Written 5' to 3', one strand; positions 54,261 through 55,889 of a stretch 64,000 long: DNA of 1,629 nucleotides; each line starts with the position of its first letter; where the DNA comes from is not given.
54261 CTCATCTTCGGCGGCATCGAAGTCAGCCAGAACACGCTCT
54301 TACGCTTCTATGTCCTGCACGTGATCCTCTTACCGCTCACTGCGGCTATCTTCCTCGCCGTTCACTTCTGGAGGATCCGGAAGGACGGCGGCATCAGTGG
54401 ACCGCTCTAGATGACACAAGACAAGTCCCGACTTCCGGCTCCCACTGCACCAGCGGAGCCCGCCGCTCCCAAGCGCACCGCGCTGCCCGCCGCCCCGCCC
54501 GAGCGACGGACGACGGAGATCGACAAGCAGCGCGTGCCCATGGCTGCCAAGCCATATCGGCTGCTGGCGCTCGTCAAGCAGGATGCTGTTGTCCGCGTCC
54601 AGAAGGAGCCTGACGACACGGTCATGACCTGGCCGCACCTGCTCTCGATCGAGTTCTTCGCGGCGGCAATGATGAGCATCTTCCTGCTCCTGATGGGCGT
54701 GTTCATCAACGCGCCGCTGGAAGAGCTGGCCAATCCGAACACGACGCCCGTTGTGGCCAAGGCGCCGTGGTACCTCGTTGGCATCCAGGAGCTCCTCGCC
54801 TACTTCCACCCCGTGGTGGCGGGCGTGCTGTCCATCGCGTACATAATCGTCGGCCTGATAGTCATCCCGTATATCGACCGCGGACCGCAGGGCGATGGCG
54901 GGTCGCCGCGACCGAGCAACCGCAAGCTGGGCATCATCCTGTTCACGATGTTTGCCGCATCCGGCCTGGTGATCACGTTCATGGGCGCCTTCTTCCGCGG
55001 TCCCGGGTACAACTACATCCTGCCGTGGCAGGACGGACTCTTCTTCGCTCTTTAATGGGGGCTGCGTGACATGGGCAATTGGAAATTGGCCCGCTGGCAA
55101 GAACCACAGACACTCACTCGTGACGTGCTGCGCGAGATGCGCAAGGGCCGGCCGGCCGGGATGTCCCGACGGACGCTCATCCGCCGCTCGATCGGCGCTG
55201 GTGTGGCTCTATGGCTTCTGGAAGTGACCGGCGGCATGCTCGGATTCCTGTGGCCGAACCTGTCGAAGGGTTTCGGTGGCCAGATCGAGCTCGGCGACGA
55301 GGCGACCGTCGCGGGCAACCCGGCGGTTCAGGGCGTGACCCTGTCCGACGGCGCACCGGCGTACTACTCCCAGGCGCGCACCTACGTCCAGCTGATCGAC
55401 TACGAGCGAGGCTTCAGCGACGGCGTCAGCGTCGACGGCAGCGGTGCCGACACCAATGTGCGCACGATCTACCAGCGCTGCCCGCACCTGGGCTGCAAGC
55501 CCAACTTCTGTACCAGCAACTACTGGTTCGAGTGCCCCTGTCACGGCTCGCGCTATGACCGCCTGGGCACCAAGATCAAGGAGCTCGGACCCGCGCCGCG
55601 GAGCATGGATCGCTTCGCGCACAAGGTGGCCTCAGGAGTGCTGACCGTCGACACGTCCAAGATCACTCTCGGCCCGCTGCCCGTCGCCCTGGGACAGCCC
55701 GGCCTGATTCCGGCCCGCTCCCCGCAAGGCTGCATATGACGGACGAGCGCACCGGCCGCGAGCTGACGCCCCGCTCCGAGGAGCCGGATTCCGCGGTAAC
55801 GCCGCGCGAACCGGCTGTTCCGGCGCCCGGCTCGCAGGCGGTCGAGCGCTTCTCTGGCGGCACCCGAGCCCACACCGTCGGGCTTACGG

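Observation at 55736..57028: Single polypeptide fusing a monohaem cytochrome c to an auracyanin-like blue-copper domain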

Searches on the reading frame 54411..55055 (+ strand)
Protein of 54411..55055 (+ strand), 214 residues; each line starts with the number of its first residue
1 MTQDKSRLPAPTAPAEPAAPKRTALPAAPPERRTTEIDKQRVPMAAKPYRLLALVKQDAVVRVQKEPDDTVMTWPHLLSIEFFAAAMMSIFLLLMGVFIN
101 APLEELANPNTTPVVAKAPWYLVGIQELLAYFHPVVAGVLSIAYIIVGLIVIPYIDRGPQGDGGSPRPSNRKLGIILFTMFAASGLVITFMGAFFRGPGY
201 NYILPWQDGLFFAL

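Call 3: search_protein_families(library=pfam, proteins=[window:54411-55055:+], max_evalue=0.01)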
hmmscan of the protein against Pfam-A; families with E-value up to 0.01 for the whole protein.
window:54411-55055:+ (214 aa): 1 family
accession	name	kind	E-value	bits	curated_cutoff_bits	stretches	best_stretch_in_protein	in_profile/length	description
PF00032.22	Cytochrom_B_C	-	5.9e-07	30.1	20.7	1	107-194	2-84/102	Cytochrome b(C-terminal)/b6/petD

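Call 4: search_protein_families(library=ncbifam, proteins=[window:54411-55055:+], max_evalue=0.01)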
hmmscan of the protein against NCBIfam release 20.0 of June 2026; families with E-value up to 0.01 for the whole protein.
window:54411-55055:+ (214 aa): 2 families
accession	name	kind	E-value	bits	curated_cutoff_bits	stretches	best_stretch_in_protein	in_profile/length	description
NF040970.1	memb_ExtQ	equivalog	3.1e-15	56.6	150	1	74-205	5-133/134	selenite/tellurite reduction operon b-type cytochrome membrane protein ExtQ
TIGR01156.1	cytb6_f_IV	equivalog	0.00037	20.4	127.05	1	74-157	32-116/160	cytochrome b6-f complex subunit IV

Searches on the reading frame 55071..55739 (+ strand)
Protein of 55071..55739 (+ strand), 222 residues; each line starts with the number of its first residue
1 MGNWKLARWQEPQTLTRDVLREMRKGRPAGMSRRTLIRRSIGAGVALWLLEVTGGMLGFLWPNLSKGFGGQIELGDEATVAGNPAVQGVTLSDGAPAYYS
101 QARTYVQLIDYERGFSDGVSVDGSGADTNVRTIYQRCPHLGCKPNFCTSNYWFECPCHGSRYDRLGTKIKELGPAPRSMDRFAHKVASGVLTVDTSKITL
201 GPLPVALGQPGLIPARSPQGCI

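Call 3: search_protein_families(library=pfam, proteins=[window:55071-55739:+], max_evalue=0.01)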
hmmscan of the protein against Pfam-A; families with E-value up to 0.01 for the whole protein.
window:55071-55739:+ (222 aa): 1 family
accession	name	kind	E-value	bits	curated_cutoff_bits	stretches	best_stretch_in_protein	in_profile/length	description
PF00355.32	Rieske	-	8.3e-08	32.5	20.3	1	127-178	33-83/88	Rieske [2Fe-2S] domain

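Call 4: search_protein_families(library=ncbifam, proteins=[window:55071-55739:+], max_evalue=0.01)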
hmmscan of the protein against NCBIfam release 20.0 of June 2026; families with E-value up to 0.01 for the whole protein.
window:55071-55739:+ (222 aa): 5 families
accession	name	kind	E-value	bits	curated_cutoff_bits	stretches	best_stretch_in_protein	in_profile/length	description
NF010001.0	PRK13474.1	subfamily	2.2e-12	46.6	154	1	29-188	10-156/178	cytochrome b6-f complex iron-sulfur subunit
NF045928.1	Cytb6fFeSPetC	equivalog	1.8e-11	43.8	250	1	128-187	99-156/179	cytochrome b6-f complex iron-sulfur subunit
TIGR01416.1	Rieske_proteo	equivalog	4.4e-11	43.1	97.4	1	128-181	107-162/176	ubiquinol-cytochrome c reductase iron-sulfur subunit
NF050121.1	bc1_QcrA_actin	exception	0.0002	21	275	0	137-183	247-294/319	cytochrome bc1 complex Rieske iron-sulfur subunit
TIGR02694.1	arsenite_ox_S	equivalog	0.00046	20.1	95.65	1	122-166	43-87/129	arsenate reductase (azurin) small subunit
